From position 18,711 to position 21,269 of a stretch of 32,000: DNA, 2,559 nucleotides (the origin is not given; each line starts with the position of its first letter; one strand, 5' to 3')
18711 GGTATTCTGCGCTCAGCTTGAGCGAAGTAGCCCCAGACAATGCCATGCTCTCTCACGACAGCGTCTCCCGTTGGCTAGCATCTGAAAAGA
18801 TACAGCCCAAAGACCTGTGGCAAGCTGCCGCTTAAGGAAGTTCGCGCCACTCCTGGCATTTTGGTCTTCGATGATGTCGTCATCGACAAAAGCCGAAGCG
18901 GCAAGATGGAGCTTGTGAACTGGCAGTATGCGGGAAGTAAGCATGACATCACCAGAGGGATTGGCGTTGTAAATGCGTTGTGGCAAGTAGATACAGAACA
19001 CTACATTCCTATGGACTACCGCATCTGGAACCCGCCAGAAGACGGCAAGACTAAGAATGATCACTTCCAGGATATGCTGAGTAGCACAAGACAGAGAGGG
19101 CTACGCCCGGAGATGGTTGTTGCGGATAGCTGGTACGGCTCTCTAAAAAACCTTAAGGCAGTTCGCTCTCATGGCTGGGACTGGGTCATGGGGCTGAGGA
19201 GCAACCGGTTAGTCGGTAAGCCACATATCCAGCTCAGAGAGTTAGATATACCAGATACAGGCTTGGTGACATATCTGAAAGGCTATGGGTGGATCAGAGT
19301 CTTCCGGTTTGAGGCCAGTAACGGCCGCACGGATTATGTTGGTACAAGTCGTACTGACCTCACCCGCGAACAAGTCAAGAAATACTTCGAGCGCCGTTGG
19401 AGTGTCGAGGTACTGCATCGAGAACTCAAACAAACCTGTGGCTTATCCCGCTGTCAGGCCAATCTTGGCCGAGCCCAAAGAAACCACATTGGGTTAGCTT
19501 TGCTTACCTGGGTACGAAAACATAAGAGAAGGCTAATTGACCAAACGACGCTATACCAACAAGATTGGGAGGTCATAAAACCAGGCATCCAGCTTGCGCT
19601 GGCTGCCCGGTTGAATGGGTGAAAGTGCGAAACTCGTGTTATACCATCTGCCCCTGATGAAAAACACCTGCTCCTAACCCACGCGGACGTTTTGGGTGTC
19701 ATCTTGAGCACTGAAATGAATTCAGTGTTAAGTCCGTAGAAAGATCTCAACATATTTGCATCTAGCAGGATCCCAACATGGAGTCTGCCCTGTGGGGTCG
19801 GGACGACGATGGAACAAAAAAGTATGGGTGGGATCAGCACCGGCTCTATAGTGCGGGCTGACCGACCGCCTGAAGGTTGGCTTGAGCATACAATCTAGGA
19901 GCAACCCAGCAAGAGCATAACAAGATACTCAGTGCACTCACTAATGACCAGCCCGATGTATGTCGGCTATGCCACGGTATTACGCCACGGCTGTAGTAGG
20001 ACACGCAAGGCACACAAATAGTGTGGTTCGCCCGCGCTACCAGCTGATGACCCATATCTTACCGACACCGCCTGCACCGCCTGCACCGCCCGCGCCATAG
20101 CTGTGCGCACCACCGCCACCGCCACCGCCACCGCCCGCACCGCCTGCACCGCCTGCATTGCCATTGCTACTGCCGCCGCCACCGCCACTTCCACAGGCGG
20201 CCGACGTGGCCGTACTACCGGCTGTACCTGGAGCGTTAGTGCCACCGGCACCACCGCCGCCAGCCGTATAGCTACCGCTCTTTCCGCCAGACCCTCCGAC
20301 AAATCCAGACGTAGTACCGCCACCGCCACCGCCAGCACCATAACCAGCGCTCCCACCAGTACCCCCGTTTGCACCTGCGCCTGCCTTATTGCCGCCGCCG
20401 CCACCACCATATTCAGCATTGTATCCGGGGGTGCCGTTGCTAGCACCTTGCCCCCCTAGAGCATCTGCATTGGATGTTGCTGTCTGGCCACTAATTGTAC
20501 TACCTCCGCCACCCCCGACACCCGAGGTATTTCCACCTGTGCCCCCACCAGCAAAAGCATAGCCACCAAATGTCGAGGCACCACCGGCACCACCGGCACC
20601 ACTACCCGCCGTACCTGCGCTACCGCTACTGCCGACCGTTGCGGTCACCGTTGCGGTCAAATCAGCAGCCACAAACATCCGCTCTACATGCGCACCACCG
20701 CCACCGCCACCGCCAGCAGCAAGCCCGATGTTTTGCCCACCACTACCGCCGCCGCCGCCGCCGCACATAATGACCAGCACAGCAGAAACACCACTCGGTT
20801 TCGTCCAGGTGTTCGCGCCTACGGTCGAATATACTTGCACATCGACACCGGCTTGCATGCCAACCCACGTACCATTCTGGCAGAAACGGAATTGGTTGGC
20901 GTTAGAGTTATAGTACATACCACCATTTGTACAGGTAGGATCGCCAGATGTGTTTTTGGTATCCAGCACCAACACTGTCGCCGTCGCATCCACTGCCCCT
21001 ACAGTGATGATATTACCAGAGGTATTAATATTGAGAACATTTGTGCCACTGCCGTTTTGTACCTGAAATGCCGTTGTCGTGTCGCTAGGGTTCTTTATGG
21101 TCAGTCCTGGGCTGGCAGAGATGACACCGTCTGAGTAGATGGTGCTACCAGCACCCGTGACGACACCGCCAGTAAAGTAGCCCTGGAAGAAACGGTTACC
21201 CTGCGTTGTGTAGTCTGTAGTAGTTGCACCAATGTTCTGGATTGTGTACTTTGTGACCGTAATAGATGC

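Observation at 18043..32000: Same-strand surface cluster: Kelch-like propeller protein, membrane protein, 2854-aa giant, then a paralogous membrane protein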

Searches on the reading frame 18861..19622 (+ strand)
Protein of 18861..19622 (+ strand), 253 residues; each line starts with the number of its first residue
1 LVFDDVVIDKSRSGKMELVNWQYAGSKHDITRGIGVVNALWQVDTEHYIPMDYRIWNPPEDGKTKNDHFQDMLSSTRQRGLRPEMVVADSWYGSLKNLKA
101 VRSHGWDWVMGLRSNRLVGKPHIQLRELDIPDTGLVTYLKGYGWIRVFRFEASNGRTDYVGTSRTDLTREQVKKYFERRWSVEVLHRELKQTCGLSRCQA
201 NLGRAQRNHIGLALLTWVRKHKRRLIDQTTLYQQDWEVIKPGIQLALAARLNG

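Call 5: search_protein_families(library=pfam, proteins=[window:18861-19622:+], max_evalue=0.01)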
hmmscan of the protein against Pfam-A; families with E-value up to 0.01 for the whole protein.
window:18861-19622:+ (253 aa): 3 families
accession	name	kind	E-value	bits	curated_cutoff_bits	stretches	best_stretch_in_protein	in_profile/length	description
PF01609.27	DDE_Tnp_1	-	1.8e-19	70.8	23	1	22-217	21-198/200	Transposase DDE domain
PF13546.12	DDE_5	-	2.8e-10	40.7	27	1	3-122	82-218/272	DDE superfamily endonuclease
PF04693.18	DDE_Tnp_2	-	3.8e-08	33.4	20.2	1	63-196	166-291/327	Archaeal putative transposase ISC1217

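Call 7: search_protein_families(library=ncbifam, proteins=[window:18861-19622:+], max_evalue=0.01)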
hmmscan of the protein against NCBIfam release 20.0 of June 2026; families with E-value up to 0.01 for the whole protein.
window:18861-19622:+ (253 aa): 10 families
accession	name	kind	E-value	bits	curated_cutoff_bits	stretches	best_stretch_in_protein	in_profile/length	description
NF049921.1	transpos_IS701_2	equivalog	1.5e-81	274.2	250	1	1-248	63-315/318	IS701 family transposase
NF033540.2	transpos_IS701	equivalog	8.3e-23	81.2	150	2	2-125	86-227/363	IS701 family transposase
NF049925.1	transpos_IS4_4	equivalog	3.6e-15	55.7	250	2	150-216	294-363/449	IS4 family transposase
NF049999.1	transpos_IS701_3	equivalog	2.6e-11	43.1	170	1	159-217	296-354/412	IS701 family transposase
NF033592.1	transpos_IS4_1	equivalog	1.5e-10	40.7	115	1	43-216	144-324/332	IS4 family transposase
NF033551.1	transpos_IS1182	equivalog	4.9e-07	29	270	1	43-114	274-343/488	IS1182 family transposase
NF033591.1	transpos_IS4_2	equivalog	3.4e-05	23.1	152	1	86-215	122-270/340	IS4 family transposase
NF041680.1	transp_NF041680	equivalog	5.1e-05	22.5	440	0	42-123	132-214/439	NF041680 family putative transposase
NF033559.2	transpos_IS1634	equivalog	0.00022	20.4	100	0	69-114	195-241/483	IS1634 family transposase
NF033539.1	transpos_IS1380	equivalog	0.0084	14.8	180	0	67-198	191-350/419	IS1380 family transposase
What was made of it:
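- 18569..19638 (+): IS701-family insertion sequence. The transposase is split into two frames (18650-18835 and 18861-19622). It has perfect terminal inverted repeats and a 6-bp target duplication TTATAC (18563-18568 and 19639-19644). It lies 13 nt upstream of the G-type partner's ATG. NF049921 274 bits (cutoff 250) (call 7).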

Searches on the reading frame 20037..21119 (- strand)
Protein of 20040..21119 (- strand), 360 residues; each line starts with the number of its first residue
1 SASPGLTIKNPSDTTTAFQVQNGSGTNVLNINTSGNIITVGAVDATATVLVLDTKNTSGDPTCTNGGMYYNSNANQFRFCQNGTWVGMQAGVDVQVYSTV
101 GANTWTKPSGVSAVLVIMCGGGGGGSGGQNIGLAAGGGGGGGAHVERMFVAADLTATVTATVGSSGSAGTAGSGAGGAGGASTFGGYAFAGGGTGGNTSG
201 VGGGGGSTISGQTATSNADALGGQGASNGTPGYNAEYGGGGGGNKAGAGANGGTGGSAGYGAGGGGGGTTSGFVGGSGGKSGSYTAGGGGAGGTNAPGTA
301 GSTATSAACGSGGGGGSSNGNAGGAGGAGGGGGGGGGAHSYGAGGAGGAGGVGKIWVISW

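Call 80: search_solved_structures(query=window:20037-21080:-, max_evalue=1)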
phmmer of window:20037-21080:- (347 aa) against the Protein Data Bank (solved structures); distinct sequences matched with E-value up to 1: 0.

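Call 94: search_protein_families(library=pfam, proteins=[window:20040-21119:-], max_evalue=10)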
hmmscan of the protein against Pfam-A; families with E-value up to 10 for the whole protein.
seq(360 aa): 1 family
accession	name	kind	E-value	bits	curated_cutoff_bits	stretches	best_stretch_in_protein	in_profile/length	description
PF21722.4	Gly_rich_2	-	0.68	10.3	24.3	0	99-357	2-223/226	Glycine-rich domain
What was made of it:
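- Closest known: Phage tail fibre plus downstream fibre-assembly chaperone or adhesin. Same: A glycine-rich C-terminal module is present (PF21722, call 94).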
